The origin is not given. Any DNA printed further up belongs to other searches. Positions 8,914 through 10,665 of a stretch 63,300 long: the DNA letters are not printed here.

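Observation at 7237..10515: Glutamate-mutase E-subunit homolog with no B12-binding partner, in an apparent operon with a 2-hydroxyacyl-CoA-dehydratase-like protein and its ATP-driven activase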

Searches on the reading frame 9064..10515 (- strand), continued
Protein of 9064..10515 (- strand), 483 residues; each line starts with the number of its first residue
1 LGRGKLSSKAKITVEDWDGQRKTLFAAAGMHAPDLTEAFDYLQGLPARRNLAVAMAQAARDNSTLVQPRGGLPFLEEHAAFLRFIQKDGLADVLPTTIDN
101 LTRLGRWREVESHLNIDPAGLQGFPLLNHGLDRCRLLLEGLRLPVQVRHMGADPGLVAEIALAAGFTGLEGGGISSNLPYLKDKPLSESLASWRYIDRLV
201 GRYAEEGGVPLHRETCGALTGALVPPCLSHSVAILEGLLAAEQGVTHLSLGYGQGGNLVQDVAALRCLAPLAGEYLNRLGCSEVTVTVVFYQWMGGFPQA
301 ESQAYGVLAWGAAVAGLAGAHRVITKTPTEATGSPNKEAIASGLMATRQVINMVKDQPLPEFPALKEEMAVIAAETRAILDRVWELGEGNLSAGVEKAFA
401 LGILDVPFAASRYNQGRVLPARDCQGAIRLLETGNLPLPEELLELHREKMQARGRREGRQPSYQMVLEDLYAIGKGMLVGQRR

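Call 13: search_solved_structures(query=window:9064-10515:-, show_alignments=1)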
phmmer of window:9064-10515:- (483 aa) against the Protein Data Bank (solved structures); distinct sequences matched with E-value up to 0.001: 2.
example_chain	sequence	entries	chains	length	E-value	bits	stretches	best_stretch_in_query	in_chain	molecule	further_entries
6h9e_B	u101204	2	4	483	1.7e-145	488.7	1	11-481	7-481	Glutamate mutase epsilon subunit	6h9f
1cb7_B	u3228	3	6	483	3e-144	484.5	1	11-481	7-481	PROTEIN (GLUTAMATE MUTASE) | GLUTAMATE MUTASE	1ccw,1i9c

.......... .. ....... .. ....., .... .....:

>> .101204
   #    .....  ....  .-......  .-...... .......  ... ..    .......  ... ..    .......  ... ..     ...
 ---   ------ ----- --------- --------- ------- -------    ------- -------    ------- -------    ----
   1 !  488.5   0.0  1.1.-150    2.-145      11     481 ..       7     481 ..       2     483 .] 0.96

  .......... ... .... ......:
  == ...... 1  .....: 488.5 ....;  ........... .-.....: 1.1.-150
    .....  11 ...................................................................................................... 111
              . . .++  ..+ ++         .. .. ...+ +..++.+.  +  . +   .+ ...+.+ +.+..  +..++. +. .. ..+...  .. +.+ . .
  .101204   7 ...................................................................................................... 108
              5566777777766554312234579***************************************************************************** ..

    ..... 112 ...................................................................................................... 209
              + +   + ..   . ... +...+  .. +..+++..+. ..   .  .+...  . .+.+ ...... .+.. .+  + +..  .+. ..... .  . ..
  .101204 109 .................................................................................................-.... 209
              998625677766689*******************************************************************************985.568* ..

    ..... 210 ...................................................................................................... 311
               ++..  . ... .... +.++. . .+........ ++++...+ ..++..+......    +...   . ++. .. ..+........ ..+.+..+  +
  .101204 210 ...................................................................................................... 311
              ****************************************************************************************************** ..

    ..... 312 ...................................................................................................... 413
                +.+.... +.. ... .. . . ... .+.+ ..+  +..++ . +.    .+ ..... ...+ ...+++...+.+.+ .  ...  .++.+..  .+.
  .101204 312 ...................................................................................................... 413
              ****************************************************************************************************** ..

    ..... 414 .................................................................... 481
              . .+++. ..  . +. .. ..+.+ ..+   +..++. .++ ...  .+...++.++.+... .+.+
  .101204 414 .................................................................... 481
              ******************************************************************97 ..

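Call 18: find_encoding_contigs(protein=P0043, flank=8000, max_places=2)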
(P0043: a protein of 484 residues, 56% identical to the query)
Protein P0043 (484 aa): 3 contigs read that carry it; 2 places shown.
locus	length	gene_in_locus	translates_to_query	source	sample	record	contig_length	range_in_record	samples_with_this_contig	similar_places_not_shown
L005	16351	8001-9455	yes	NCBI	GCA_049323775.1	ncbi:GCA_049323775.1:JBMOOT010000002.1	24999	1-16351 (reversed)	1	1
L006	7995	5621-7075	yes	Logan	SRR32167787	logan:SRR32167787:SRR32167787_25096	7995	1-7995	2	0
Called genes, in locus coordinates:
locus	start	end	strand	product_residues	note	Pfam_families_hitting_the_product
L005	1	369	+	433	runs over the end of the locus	PF00501:AMP-binding, PF14535:AMP-binding_C_2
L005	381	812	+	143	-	PF01842:ACT, PF13291:ACT_4 (faint), PF13840:ACT_7 (faint), PF19571:ACT_8, PF22468:ACT_9 (faint), PF22629:ACT_AHAS_ss (weak), PF01842:ACT (weak)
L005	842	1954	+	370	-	PF00155:Aminotran_1_2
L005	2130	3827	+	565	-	PF00920:ILVD_EDD_N, PF24877:ILV_EDD_C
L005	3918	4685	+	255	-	PF00731:AIRC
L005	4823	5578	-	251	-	PF00072:Response_reg, PF04397:LytTR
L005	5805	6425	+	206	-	PF10646:Germane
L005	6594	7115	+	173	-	PF18955:DUF5698, PF10035:DUF2179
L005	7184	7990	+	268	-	PF01177:Asp_Glu_race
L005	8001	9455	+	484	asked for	PF06368:Met_asp_mut_E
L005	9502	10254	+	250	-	PF23023:Anti-Pycsar_Apyc1 (weak), PF00753:Lactamase_B (weak), PF12706:Lactamase_B_2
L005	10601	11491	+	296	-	-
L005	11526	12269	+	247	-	PF01138:RNase_PH, PF03725:RNase_PH_C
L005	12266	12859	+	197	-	PF01725:Ham1p_like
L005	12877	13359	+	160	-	PF00149:Metallophos, PF12850:Metallophos_2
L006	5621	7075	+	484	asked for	PF06368:Met_asp_mut_E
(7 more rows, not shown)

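Call 19: find_encoding_contigs(protein=P0089, flank=8000, max_places=2)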
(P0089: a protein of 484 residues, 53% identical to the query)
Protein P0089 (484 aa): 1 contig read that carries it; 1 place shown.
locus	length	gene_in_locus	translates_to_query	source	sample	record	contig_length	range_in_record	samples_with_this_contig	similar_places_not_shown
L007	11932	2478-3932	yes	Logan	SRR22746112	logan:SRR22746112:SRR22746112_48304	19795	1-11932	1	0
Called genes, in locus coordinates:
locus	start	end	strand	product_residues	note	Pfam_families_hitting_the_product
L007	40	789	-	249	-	PF00072:Response_reg, PF04397:LytTR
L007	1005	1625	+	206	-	PF10646:Germane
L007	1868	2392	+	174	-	PF18955:DUF5698, PF10035:DUF2179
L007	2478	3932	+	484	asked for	PF06368:Met_asp_mut_E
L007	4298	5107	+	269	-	PF00392:GntR, PF07702:UTRA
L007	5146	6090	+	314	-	PF12974:Phosphonate-bd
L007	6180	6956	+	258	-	PF00005:ABC_tran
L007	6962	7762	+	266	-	PF00528:BPD_transp_1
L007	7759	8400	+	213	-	PF00528:BPD_transp_1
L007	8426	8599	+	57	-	-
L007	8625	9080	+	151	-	PF06754:PhnG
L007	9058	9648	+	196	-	PF05845:PhnH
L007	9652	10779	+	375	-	PF05861:PhnI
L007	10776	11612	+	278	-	PF06007:PhnJ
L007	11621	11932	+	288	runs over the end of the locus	PF00005:ABC_tran, PF13304:AAA_21 (weak)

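Call 20: find_encoding_contigs(protein=P0002, flank=8000, max_places=2)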
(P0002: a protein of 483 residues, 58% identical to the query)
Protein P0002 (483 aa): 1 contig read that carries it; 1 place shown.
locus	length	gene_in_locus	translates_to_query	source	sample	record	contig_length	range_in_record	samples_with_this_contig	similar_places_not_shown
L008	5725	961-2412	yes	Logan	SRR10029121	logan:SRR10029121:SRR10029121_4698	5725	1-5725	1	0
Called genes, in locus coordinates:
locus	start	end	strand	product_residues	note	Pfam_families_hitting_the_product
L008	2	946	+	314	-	?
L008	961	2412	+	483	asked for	PF06368:Met_asp_mut_E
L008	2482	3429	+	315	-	-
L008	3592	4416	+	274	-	PF01138:RNase_PH, PF03725:RNase_PH_C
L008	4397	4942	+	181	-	PF01725:Ham1p_like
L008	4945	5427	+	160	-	PF00149:Metallophos, PF12850:Metallophos_2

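Call 23: find_related_loci(query=A1, collection=genome_contigs, flank=10000)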
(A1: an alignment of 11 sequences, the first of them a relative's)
Query A1 (483 aa) in genome_contigs; peptide patterns used: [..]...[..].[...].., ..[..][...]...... (x = any residue, [..] = any of these).
583 stretches matched a pattern; 524 encode a relative of the query (tblastn E <= 1e-3); the best 80 are kept; 80 distinct loci.
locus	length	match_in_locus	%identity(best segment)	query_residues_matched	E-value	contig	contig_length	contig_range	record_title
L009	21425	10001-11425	55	16-483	4e-166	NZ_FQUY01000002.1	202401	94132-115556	Desulforamulus putei DSM 12395, whole genome shotgun sequence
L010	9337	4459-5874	56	16-480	4e-166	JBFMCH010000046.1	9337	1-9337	MAG: Bacillota bacterium isolate MAG188 MAG188_46, whole genome shotgun sequence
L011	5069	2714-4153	53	8-483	3e-167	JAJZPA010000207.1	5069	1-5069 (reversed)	MAG: Bacillota bacterium isolate SKS1.bin106 NODE_29306_length_5069_cov_2.504856, whole genome shotgun sequence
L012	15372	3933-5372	53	8-483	1e-163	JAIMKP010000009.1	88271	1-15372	MAG: Desulfosporosinus sp. isolate GA_180221_E-2-1-MAG-50_16 NODE_61_length_88333_cov_10.944267, whole genome shotgun se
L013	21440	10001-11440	52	8-483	1e-160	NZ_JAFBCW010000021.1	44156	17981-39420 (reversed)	Desulforadius tongensis strain DSM 29799 Ga0454065_21, whole genome shotgun sequence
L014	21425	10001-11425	53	16-483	2e-160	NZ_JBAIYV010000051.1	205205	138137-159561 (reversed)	Desulfotomaculum sp. 1211_IL3151 NODE_2_length_205205_cov_20.101196, whole genome shotgun sequence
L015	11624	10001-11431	52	11-483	8e-160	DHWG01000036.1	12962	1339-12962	MAG TPA_asm: Desulfosporosinus sp. UBA5188 UBA5188_contig_3026, whole genome shotgun sequence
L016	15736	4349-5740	51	11-481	2e-159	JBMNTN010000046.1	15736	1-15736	MAG: Bacillota bacterium isolate SBF912SR2HQ0018 scaffold_16133_c1, whole genome shotgun sequence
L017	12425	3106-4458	55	34-481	5e-159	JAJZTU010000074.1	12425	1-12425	MAG: Bacillota bacterium isolate SKS3.bin89 NODE_8283_length_12425_cov_2.913970, whole genome shotgun sequence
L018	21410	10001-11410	52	13-481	1e-158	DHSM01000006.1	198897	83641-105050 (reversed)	MAG TPA_asm: Firmicutes bacterium UBA5286 UBA5286_contig_1194, whole genome shotgun sequence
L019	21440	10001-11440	52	8-483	2e-158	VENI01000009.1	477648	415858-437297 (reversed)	MAG: Bacillota bacterium isolate MES5 c_000000000012, whole genome shotgun sequence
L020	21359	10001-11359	54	34-483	2e-158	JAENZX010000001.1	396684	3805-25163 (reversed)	MAG: Thermincola ferriacetica isolate BM5_bin.18 BM5_bin18_NODE_4_length_396684_cov_8.947735, whole genome shotgun seque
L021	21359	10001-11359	54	34-483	1e-158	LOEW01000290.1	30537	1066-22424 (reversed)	MAG: Desulfosporosinus sp. BRH_c37 BRHa_1007041, whole genome shotgun sequence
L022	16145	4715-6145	51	11-483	1e-158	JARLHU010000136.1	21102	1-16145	MAG: Desulfosporosinus sp. isolate MAG_BO167 MetaBAT2_Bin_167_sub_Oxic_k141_1378716, whole genome shotgun sequence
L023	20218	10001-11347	54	34-481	1e-158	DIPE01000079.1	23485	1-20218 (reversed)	MAG TPA_asm: Firmicutes bacterium UBA5496 UBA5496_contig_5192, whole genome shotgun sequence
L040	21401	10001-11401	52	20-483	3e-156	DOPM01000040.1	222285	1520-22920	MAG TPA_asm: Desulfosporosinus sp. isolate UBA8487 contig_446, whole genome shotgun sequence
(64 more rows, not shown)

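Call 28: find_encoding_contigs(protein=P0080, flank=8000, max_places=1)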
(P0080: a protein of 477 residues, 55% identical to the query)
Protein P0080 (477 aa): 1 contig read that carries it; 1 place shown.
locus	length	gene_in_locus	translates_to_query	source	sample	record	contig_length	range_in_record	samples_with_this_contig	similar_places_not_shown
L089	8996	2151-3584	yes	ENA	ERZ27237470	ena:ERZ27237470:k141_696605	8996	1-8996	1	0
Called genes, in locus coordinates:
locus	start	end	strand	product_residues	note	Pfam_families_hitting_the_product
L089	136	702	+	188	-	PF01558:POR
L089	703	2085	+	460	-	PF03130:HEAT_PBS (faint), PF13646:HEAT_2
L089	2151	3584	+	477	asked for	PF06368:Met_asp_mut_E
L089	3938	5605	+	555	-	PF01642:MM_CoA_mutase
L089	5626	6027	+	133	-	PF02310:B12-binding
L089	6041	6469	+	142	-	PF00903:Glyoxalase, PF13468:Glyoxalase_3, PF13669:Glyoxalase_4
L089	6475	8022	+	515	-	PF01039:Carboxyl_trans, PF03255:ACCA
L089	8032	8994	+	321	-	?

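Call 29: find_encoding_contigs(protein=P0102, flank=8000, max_places=1)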
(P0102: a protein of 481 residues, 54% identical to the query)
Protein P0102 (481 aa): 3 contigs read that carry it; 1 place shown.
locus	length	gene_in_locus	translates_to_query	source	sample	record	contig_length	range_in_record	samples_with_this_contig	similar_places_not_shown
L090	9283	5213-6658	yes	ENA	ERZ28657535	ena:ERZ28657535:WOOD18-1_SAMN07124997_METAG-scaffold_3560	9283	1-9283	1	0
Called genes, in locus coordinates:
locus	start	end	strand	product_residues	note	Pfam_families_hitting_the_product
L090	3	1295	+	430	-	?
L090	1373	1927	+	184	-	PF02441:Flavoprotein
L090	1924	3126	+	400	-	PF01855:POR_N, PF17147:PFOR_II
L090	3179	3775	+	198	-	PF01558:POR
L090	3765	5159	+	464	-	PF02985:HEAT (faint), PF13646:HEAT_2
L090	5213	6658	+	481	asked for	PF06368:Met_asp_mut_E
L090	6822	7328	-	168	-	PF01243:PNPOx_N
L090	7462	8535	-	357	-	PF01070:FMN_dh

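Call 30: find_encoding_contigs(protein=P0027, flank=8000, max_places=1)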
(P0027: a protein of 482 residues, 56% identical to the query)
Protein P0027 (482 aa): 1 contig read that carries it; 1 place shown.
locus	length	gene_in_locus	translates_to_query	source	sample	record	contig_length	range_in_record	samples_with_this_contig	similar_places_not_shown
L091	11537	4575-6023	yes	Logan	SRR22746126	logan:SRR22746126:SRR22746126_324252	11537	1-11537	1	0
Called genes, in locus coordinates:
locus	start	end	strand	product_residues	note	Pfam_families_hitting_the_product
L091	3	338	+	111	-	?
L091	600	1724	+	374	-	PF01855:POR_N, PF17147:PFOR_II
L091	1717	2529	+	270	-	PF02775:TPP_enzyme_C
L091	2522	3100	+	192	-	PF01558:POR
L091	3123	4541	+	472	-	PF02985:HEAT (faint), PF13646:HEAT_2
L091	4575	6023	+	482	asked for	PF06368:Met_asp_mut_E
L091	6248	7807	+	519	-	PF09660:DUF2397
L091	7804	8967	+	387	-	PF09661:DUF2398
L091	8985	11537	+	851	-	?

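Call 52: search_protein_families(library=pfam, proteins=[L040:6078-7193:+, L040:7196-7999:+, L040:7999-8580:+, L040:8580-9962:+, L040:11452-12567:+, L040:12597-13463:+, L040:13814-14941:+, L040:4633-5262:+], max_evalue=0.001)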
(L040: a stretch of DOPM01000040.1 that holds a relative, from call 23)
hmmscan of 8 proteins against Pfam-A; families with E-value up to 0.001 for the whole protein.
L040:6078-7193:+ (371 aa): 3 families
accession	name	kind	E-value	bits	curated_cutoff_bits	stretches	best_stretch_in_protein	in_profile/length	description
PF01855.24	POR_N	-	1.7e-71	241.1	27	1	15-245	1-228/231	Pyruvate flavodoxin/ferredoxin oxidoreductase, thiamine diP-bdg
PF17147.9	PFOR_II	-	7.6e-20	71.6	27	1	272-363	1-102/102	Pyruvate:ferredoxin oxidoreductase core domain II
PF02780.25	Transketolase_C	-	0.0007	19.9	25.9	0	272-331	10-69/124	Transketolase, C-terminal domain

L040:7196-7999:+ (267 aa): 1 family
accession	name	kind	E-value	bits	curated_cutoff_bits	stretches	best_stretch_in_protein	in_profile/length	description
PF02775.26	TPP_enzyme_C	-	8.1e-33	113.8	21.9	1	51-197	2-150/151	Thiamine pyrophosphate enzyme, C-terminal TPP binding domain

L040:7999-8580:+ (193 aa): 1 family
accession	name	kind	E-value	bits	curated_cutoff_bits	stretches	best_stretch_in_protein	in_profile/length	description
PF01558.24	POR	-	7.2e-32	111.4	27.4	1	12-171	1-171/173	Pyruvate ferredoxin/flavodoxin oxidoreductase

L040:8580-9962:+ (460 aa): 4 families
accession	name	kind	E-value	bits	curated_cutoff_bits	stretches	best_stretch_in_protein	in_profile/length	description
PF13646.12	HEAT_2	-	9.4e-15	55.1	27.7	1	362-432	2-73/88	HEAT repeats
PF02985.28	HEAT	-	1.3e-10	40.9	23.5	0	393-420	3-30/31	HEAT repeat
PF13513.12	HEAT_EZ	-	2e-09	38.2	27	1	356-386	25-55/55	HEAT-like repeat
PF03130.22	HEAT_PBS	-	8e-08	32.5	20.9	0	375-401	1-27/27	PBS lyase HEAT-like repeat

L040:11452-12567:+ (371 aa): 6 families
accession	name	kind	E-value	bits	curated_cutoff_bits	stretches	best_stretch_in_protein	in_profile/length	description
PF08442.15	ATP-grasp_2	-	7.9e-56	189.3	29.5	1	2-194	1-202/202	ATP-grasp domain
PF24948.1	Citrate_synth_N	-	4.3e-17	62.7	83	1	41-215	53-227/232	ATP-citrate synthase ATP-grasp domain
PF00549.24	Ligase_CoA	-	7.2e-17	62.1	24.5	1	250-364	2-124/128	CoA-ligase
PF13549.11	ATP-grasp_5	-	6.4e-13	49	27.6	1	5-208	12-221/221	ATP-grasp domain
PF02786.22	CPSase_L_D2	-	7.1e-06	26.1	19.8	1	9-108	6-103/211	Carbamoyl-phosphate synthase L chain, ATP binding domain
PF01071.24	GARS_A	-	1.3e-05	25.5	27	1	9-120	7-114/194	Phosphoribosylglycinamide synthetase, ATP-grasp (A) domain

L040:12597-13463:+ (288 aa): 4 families
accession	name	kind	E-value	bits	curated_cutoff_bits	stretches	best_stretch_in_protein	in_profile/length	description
PF02629.25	CoA_binding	-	2.2e-28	99.3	22.3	1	6-99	1-97/97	CoA binding domain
PF00549.24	Ligase_CoA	-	1.3e-22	80.7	24.5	1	152-270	2-127/128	CoA-ligase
PF13607.11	Succ_CoA_lig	-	8.4e-12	45.5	27.4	1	145-250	1-106/138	Succinyl-CoA ligase like flavodoxin domain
PF13380.12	CoA_binding_2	-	9.5e-08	32.9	22.8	1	46-128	38-114/116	CoA binding domain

L040:13814-14941:+ (375 aa): 2 families
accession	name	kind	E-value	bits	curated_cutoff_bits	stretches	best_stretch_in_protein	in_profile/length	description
PF07690.21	MFS_1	-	1.6e-46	159.3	33.4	2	2-293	28-316/347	Major Facilitator Superfamily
PF03825.22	Nuc_H_symport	-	1.2e-05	25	25.9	1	213-364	28-174/400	Nucleoside H+ symporter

L040:4633-5262:+ (209 aa): 1 family
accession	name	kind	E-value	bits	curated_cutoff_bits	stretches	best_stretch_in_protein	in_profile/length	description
PF01966.28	HD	-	2e-07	31.7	22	1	58-176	2-113/116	HD domain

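Call 71: predict_structure(alignment_id=A4)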
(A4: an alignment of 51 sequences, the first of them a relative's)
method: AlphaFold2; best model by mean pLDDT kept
length: 483 residues; sequences in the alignment: 51
mean_pLDDT: 90.5   pTM: 0.93
mean pLDDT of the five models: 90.5, 90.2, 89.1, 89.1, 87.9
residues with pLDDT >= 90: 361; 70-90: 92; 50-70: 21; < 50: 9
segments of 3 or more residues with pLDDT < 50: 1-8
pLDDT, mean of each block of 10 residues (from residue 1): 40 95 93 95 96 98 95 94 97 94 89 82 92 96 92 89 97 80 85 96 95 79 88 96 97 92 97 96 96 81 91 96 92 85 97 94 98 98 94 93 81 79 93 95 98 95 92 76 52
secondary structure, 60 per line:
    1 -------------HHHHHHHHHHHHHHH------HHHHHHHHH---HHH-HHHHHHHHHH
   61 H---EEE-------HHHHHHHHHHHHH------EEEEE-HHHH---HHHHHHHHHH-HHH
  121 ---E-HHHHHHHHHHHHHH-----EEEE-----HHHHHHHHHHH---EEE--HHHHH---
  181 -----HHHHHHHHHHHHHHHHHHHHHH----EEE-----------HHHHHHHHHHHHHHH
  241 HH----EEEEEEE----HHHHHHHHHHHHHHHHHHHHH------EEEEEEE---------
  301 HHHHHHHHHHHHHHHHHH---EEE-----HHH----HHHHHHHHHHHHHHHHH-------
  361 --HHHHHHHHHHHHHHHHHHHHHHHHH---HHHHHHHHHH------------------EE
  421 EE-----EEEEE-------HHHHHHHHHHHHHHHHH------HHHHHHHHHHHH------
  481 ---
elements in order: H14-28 H35-43 H51-61 E65-67 H75-87 E94-98 H100-103 H107-116 H126-139 E145-148 H154-164 E168-170 H173-177 H186-207 E212-214 H226-242 E247-253 H258-278 E285-291 H301-318 E322-324 H337-353 H363-387 H391-400 E419-422 E428-432 H440-456 H463-474
